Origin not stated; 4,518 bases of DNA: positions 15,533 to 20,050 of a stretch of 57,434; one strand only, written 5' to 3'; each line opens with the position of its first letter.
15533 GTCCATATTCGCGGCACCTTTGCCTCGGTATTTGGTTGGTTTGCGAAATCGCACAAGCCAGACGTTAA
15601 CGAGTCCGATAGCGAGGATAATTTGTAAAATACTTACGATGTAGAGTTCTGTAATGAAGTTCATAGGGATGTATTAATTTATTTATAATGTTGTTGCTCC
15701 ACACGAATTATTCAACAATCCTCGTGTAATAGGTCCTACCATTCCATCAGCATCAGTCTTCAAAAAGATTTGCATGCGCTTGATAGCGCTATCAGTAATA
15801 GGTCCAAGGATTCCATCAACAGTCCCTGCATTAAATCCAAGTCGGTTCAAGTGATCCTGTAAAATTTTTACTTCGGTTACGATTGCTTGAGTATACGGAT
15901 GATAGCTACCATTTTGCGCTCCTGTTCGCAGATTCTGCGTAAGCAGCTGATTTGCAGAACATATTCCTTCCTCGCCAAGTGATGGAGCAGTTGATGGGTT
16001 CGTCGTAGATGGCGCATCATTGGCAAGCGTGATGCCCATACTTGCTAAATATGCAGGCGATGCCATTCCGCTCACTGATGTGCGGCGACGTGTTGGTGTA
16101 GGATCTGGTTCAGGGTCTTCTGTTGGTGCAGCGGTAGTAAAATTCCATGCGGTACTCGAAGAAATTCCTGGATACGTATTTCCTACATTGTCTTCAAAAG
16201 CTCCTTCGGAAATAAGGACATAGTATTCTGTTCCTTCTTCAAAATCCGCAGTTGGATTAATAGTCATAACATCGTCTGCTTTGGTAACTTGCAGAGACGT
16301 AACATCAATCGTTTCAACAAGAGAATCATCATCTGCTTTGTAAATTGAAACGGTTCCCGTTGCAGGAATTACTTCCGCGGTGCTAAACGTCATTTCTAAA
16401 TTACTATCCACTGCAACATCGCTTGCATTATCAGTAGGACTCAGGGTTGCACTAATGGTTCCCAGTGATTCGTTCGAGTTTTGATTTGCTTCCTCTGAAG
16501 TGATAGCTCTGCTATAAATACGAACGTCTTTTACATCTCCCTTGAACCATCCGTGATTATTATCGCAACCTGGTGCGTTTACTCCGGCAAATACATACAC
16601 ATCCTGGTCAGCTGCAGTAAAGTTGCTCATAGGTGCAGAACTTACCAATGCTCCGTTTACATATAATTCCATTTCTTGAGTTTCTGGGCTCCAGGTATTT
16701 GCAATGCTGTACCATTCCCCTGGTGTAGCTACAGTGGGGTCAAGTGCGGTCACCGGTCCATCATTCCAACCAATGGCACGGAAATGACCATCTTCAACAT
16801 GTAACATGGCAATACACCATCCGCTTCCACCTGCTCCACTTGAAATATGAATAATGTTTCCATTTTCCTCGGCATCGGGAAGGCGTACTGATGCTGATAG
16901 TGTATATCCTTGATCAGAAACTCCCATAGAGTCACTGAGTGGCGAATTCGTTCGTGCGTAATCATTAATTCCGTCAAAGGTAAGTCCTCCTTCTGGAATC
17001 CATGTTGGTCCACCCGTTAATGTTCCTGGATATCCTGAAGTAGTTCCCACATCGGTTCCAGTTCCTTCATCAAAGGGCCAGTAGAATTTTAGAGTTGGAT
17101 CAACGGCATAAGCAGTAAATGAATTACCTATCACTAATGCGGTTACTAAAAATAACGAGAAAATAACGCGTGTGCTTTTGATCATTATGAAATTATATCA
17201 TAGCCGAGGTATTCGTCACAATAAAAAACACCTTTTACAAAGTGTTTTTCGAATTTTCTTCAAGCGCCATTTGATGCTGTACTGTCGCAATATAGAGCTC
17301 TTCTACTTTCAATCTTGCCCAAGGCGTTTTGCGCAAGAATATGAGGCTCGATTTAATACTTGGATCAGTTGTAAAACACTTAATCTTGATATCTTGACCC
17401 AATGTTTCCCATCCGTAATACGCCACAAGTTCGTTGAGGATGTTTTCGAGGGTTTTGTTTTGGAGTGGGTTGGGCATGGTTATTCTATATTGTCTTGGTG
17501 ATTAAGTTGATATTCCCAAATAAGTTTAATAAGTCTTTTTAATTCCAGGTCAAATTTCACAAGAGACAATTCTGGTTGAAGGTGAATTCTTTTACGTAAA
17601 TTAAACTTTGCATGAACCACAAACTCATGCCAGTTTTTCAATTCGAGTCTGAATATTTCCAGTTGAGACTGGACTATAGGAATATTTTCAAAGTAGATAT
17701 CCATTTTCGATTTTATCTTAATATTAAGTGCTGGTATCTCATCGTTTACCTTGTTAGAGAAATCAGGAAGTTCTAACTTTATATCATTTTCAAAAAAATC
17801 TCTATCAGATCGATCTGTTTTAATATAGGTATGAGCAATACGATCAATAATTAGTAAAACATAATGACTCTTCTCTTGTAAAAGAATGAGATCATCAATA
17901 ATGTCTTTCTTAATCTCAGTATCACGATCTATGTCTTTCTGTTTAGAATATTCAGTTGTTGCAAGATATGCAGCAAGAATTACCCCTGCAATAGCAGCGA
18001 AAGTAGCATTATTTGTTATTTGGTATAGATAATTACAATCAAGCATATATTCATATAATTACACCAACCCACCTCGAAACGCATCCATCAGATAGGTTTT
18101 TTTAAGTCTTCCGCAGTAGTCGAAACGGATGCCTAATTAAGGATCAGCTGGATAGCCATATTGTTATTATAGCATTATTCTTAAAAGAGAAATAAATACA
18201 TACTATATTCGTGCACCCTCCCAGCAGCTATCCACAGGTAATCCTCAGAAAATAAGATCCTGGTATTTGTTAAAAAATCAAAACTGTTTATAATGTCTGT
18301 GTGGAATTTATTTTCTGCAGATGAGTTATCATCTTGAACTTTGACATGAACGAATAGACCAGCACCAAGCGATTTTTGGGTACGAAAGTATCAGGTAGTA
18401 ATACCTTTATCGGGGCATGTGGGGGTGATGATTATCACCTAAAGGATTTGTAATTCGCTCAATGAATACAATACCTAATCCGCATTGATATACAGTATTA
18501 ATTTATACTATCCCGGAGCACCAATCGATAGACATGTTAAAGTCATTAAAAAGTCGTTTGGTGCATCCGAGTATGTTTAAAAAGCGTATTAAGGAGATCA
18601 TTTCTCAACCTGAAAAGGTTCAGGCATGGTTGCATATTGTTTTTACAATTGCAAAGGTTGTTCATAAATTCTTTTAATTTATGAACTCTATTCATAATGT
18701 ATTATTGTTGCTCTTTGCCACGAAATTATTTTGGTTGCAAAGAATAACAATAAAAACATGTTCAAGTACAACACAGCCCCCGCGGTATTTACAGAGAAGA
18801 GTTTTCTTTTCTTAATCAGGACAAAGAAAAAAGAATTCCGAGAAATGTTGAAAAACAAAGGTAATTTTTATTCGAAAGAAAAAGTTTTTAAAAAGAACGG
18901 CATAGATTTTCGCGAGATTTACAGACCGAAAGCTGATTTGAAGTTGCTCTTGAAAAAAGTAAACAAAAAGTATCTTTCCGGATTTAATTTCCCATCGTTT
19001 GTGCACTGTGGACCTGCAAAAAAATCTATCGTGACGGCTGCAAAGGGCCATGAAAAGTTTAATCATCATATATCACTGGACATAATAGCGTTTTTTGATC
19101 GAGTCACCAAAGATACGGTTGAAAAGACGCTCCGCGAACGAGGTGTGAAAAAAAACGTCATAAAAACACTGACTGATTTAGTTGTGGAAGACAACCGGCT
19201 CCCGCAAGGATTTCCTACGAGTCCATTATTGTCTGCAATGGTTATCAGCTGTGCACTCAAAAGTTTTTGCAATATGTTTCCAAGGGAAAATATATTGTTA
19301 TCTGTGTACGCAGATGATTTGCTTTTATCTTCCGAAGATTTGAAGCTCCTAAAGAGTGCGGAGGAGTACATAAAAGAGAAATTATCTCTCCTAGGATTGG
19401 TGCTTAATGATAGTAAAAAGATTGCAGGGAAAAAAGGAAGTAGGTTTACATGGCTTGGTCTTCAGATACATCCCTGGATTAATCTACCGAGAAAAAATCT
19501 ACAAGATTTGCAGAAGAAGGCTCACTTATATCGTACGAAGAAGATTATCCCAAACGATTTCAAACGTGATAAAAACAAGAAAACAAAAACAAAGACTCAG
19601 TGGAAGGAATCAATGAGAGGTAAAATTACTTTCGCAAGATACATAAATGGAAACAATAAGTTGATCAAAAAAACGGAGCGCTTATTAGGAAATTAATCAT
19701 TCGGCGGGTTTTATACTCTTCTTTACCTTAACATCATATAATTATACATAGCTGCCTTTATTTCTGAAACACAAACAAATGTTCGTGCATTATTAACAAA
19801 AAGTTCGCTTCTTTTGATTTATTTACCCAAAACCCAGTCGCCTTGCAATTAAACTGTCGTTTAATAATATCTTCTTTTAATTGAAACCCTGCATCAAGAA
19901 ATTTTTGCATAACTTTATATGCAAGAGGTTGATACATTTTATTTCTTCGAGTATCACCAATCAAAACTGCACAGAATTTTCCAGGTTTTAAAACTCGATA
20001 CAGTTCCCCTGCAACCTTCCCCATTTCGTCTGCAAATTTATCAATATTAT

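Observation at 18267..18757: Architecture of the RT leader: own promoter, GNRA-capped hairpins, long-range pairing and a hidden 47-codon ORF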

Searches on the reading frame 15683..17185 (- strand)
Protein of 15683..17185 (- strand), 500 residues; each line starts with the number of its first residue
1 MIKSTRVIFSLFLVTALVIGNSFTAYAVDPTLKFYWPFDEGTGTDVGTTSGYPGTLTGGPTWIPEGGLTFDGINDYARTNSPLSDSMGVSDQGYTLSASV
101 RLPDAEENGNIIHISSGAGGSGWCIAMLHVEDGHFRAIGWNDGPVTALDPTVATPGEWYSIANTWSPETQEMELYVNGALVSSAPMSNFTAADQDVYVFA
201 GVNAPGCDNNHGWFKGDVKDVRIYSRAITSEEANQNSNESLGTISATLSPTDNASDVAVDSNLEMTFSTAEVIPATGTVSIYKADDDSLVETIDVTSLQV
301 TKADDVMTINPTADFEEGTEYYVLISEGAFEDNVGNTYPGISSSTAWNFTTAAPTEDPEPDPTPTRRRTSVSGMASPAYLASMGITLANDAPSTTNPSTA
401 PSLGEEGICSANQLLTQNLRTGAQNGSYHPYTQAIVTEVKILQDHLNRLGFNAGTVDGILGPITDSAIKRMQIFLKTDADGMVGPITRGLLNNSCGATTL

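Call 4: search_protein_families(library=pfam, proteins=[window:15683-17185:-], max_evalue=0.01)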
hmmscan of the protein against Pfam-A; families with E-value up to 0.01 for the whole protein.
window:15683-17185:- (500 aa): 3 families
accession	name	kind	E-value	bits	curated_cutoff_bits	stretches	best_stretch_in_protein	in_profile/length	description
PF13385.13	Laminin_G_3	-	6.3e-20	72.3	27.6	1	72-232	2-149/151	Concanavalin A-like lectin/glucanases superfamily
PF01471.23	PG_binding_1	-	2e-13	50.7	23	1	438-490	4-56/57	Putative peptidoglycan binding domain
PF13205.12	Big_5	-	4e-11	44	23.6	1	247-351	9-105/105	Bacterial Ig-like domain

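Call 43: list_cluster_members(proteins=[P0001, P0005, P0009, P0028, P0031, window:15683-17185:-, window:21369-22979:-])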
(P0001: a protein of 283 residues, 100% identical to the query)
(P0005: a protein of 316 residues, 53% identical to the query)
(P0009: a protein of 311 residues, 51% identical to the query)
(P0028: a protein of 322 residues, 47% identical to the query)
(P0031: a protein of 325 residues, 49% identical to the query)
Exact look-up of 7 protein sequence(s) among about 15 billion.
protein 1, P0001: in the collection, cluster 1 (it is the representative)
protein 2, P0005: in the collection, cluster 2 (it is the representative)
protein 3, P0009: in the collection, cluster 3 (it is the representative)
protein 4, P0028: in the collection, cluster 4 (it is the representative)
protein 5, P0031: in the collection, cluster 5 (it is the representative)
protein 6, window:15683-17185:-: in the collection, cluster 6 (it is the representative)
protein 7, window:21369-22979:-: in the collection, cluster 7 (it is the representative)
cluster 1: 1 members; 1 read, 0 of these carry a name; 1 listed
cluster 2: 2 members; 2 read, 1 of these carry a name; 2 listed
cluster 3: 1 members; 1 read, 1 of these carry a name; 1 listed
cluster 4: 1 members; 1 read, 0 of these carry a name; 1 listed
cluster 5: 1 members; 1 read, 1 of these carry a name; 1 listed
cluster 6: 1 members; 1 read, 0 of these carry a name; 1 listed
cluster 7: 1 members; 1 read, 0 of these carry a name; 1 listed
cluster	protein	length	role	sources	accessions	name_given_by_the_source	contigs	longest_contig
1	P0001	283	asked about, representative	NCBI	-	-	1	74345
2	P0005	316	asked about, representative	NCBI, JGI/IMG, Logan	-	hypothetical protein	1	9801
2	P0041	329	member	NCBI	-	-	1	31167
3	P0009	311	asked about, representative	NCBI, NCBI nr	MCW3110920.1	MAG: Retron-type RNA-directed polymerase [Segetibacter sp.] | Retron-type RNA-directed polymerase [Segetibacter sp.]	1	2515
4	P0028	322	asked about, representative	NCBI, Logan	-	-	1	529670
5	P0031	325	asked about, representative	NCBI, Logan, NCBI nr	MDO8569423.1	MAG: reverse transcriptase domain-containing protein [bacterium] | reverse transcriptase domain-containing protein [bacterium]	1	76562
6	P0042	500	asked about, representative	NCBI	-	-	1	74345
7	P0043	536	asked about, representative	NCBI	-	-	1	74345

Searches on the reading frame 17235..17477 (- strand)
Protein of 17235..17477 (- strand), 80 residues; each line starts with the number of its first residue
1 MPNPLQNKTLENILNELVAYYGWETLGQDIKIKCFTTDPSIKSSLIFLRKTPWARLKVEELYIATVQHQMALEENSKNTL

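Call 4: search_protein_families(library=pfam, proteins=[window:17235-17477:-], max_evalue=0.01)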
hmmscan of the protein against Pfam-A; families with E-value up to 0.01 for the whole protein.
window:17235-17477:- (80 aa): 1 family
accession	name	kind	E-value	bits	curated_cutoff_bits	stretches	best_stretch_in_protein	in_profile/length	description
PF09905.14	VF530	-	5.3e-30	103.8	27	1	3-63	3-63/63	DNA-binding protein VF530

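Call 68: search_protein_families(library=ncbifam, proteins=[window:17235-17477:-], max_evalue=0.01)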
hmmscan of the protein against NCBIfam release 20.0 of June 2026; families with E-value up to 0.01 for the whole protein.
window:17235-17477:- (80 aa): 0 families

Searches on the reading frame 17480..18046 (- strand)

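Call 3: search_protein_families(library=padloc, proteins=[window:17480-18046:-], max_evalue=0.01)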
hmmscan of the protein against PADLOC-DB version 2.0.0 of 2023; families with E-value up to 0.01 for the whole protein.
window:17480-18046:- (188 aa): 1 family
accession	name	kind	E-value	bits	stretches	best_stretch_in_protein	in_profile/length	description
PDLC00696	Effector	-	0.0058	14.3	1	8-83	59-134/189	2TM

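Call 4: search_protein_families(library=pfam, proteins=[window:17480-18046:-], max_evalue=0.01)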
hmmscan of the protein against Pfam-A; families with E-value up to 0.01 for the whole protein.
window:17480-18046:- (188 aa): 0 families

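Call 68: search_protein_families(library=ncbifam, proteins=[window:17480-18046:-], max_evalue=0.01)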
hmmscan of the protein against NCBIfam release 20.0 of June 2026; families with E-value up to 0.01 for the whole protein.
window:17480-18046:- (188 aa): 0 families

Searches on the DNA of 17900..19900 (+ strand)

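Call 5: search_rna_families(source=window, start=17900, end=19900, threshold=evalue, max_evalue=10, show_alignments=3)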
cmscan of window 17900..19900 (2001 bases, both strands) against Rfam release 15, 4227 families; matches with E-value up to 10: 5.
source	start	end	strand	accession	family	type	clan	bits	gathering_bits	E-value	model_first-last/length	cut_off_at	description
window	18701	18756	+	RF04273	MIR827_2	Gene; miRNA;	CL00143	18.9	67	6.9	1-89/89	no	MIR827_2 microRNA precursor family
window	19006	19151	-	RF02132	HOXB13-AS1_1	Gene; lncRNA;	-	17.6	60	0.78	1-136/136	no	HOXB13 antisense RNA 1 conserved region 1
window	18697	18761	+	RF04127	MIR8007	Gene; miRNA;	-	17.3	195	2.8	1-226/226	no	MIR8007 microRNA precursor family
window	19240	19322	+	RF03421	mir-2558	Gene; miRNA;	-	16.8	70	7.8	1-84/84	no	mir-2558 microRNA precursor family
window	19299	19344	-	RF03050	RAGATH-25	Gene; sRNA;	-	15.5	49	1.4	1-50/50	no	RAGATH-25 RNA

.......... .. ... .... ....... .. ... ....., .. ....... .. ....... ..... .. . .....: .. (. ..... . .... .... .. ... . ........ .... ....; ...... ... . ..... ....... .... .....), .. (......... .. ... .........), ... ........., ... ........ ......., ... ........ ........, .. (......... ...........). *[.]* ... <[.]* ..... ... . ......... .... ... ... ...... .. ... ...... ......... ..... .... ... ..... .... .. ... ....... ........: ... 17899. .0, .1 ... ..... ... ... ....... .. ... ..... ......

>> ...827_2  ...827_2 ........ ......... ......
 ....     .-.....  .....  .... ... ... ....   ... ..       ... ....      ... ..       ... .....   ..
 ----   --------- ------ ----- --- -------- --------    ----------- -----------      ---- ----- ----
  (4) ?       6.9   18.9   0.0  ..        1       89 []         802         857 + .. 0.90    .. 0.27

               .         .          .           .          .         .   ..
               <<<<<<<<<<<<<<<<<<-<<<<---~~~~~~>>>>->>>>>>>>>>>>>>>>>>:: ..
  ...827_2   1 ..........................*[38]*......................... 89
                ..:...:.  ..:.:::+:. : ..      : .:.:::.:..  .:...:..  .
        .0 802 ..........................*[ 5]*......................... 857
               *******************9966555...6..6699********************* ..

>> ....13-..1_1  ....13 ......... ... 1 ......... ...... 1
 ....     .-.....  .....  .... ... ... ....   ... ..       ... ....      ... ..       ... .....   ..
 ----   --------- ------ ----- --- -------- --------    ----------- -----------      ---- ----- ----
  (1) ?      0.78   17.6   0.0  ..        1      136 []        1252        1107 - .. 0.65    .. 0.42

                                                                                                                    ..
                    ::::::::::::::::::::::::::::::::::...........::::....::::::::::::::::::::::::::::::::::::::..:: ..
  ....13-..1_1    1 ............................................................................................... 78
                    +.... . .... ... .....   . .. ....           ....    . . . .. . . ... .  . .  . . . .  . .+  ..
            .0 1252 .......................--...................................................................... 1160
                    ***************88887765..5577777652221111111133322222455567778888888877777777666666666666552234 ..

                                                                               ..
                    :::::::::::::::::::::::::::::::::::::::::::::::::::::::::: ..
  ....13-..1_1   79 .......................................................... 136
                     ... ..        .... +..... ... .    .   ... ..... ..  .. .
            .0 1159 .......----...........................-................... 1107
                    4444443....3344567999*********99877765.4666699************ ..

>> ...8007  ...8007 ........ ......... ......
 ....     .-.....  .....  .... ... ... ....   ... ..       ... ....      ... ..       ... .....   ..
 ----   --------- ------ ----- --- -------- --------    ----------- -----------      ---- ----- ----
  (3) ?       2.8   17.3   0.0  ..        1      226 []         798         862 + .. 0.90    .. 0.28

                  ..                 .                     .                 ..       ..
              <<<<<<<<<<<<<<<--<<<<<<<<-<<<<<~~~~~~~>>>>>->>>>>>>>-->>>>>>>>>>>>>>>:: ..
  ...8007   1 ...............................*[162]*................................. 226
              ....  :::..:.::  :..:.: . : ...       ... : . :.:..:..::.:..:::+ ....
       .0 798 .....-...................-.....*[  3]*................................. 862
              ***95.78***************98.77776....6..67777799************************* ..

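Call 101: build_rna_model(alignment_id=A8, structure=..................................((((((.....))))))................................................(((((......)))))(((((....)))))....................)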
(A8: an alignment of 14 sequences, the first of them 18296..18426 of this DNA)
Model R1 built from alignment A8 (14 sequences, 149 columns); structure: as given.
model positions 133; base pairs 16; branch points 2; effective number of sequences 3.59; information 0.59 bits per position. Calibrated on 0.2 Mb of random sequence (short: E-values are rough).
structure used (alignment columns):
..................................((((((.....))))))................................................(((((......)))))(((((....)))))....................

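Call 102: search_with_rna_model(model_id=R1, sources=[window, L001, L002, L003, L004, L005, L006, L007, L008, L009, L010, L011, L012, L013, L014, L015, L016, L017, L018, L019, L020, L021, L022, L023, L024, L025, L026, L027, L028, L029, L030, L031, L032, L033, L034, L035, L036, L037, L038, L039, L040, L041, L042, L043, L044, L045, L046, L052, L060, L071, L072, L074, L076, L077, L079, L080, L081, L082, L083, L084, L085, L086, L087, L088, L089, L090, L091, L092, L093, L094, L095, L096, L097, L098, L099, L100, L101, L102, L103, L104, L105, L106, L107, L108, L109, L110, L111, L112, L113, L114, L115], max_evalue=1)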
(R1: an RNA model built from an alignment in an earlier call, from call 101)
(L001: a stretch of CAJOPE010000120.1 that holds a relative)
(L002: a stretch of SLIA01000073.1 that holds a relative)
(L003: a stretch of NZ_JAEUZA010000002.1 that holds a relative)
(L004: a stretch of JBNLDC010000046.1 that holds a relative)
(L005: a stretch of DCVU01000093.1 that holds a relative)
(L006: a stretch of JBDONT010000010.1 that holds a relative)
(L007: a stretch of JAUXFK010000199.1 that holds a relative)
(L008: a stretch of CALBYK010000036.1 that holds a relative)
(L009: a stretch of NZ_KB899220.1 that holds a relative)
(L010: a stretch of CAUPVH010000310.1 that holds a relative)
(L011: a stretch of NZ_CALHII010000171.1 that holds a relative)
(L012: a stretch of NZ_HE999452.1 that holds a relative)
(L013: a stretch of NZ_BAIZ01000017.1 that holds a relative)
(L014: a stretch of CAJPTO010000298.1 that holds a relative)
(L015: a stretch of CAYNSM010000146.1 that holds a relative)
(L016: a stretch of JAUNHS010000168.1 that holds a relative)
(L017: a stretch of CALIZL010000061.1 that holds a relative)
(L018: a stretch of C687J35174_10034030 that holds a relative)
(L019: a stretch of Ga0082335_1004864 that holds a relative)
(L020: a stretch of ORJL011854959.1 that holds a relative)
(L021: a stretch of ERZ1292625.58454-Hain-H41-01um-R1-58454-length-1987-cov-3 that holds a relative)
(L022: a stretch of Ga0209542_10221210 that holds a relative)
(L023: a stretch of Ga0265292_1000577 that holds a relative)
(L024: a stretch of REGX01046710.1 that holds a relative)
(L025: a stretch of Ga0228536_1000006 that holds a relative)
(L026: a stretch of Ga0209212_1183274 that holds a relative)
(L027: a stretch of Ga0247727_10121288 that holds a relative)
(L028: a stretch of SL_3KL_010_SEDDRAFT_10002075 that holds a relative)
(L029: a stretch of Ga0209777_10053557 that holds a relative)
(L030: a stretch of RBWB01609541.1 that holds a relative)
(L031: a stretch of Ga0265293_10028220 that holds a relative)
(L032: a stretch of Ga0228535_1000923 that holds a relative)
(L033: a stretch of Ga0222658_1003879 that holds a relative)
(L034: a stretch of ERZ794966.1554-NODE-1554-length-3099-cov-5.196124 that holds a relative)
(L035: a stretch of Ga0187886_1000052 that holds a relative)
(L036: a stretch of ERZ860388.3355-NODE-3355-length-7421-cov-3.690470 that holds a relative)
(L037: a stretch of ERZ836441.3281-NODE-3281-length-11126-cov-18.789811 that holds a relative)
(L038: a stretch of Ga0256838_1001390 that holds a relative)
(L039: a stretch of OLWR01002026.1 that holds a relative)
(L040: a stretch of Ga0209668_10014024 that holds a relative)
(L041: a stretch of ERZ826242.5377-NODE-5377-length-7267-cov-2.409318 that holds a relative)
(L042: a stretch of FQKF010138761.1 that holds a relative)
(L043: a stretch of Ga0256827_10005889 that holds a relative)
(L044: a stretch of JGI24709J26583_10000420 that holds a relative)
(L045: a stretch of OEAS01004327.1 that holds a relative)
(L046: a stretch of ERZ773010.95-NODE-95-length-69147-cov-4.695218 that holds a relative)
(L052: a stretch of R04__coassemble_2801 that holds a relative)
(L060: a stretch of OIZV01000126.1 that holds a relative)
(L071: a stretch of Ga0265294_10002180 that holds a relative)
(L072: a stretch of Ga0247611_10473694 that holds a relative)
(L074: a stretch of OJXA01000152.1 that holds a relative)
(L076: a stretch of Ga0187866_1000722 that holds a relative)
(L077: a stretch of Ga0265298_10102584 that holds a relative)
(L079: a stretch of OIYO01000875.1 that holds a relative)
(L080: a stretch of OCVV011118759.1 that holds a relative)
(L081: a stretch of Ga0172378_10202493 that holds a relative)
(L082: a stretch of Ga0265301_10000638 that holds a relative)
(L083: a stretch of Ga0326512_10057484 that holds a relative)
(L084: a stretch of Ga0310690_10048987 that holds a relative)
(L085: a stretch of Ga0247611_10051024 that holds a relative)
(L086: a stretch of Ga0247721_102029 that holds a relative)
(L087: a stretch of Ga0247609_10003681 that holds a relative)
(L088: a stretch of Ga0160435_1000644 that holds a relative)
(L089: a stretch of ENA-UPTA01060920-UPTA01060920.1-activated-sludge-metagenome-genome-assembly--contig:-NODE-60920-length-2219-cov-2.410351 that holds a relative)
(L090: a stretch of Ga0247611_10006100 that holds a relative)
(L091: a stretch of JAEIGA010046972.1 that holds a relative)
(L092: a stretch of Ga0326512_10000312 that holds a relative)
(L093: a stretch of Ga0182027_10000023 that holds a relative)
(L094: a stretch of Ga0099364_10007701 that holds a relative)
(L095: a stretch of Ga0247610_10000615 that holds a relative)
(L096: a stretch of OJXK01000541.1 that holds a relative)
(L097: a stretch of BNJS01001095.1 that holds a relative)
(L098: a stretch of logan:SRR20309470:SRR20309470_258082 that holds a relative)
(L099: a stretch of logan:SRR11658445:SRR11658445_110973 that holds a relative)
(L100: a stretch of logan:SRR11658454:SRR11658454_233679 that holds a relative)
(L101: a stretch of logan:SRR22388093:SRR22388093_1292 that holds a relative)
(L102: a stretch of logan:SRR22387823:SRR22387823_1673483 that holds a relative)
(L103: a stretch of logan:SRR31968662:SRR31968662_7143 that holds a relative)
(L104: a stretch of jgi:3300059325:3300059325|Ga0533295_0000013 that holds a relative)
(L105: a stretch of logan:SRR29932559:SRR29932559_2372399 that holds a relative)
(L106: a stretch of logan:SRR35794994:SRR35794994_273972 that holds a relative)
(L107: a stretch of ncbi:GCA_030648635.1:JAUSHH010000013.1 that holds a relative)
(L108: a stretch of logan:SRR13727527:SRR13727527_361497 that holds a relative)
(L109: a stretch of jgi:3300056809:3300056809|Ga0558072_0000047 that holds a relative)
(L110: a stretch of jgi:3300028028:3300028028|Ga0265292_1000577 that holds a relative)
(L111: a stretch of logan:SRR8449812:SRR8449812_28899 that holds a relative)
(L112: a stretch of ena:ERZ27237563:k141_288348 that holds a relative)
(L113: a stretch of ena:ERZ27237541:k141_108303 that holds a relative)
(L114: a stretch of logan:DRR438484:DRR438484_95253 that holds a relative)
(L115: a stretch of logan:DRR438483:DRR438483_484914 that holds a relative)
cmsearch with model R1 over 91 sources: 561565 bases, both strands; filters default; matches with E-value up to 1: 29.
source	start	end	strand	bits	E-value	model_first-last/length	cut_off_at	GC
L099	2505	2636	+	124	2.2e-32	1-133/133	no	0.48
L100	1334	1465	+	124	2.2e-32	1-133/133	no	0.48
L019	3501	3634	+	123.8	2.7e-32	1-133/133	no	0.37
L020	707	840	+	123.8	2.7e-32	1-133/133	no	0.37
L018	1484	1625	+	123.3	3.7e-32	1-133/133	no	0.31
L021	664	799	+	119.8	3.5e-31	1-133/133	no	0.38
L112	2517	2651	+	119.1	5.4e-31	1-133/133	no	0.44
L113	2517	2651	+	119.1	5.4e-31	1-133/133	no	0.44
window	18296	18426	+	118.2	1e-30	1-133/133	no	0.41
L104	2570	2700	+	117.4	1.6e-30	1-133/133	no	0.47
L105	2262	2392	+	117.4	1.6e-30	1-133/133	no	0.47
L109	2488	2618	+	115.3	6.5e-30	1-133/133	no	0.5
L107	2586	2715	+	113.6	1.9e-29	1-133/133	no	0.42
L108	211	340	+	113.6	1.9e-29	1-133/133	no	0.42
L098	2568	2701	+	112.8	3.4e-29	1-133/133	no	0.41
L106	2521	2653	+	109.2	3.5e-28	1-133/133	no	0.4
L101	2528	2664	+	106.5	2e-27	1-133/133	no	0.38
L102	1059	1195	+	106.5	2e-27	1-133/133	no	0.38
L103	494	637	+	101.3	5.6e-26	1-133/133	no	0.36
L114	115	249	+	93.7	7.9e-24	1-133/133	no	0.54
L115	115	249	+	93.7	7.9e-24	1-133/133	no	0.54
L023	3529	3666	+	78.3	1.7e-19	1-133/133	no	0.33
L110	2544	2681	+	78.3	1.7e-19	1-133/133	no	0.33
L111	62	199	+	78.3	1.7e-19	1-133/133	no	0.33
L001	3163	3255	+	16.1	0.062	1-133/133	no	0.27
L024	946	1038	+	16.1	0.062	1-133/133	no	0.27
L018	478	550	-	14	0.24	44-113/133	no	0.29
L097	6967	7092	+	12.7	0.55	1-133/133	no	0.4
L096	4533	4617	+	12.5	0.66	1-133/133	no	0.32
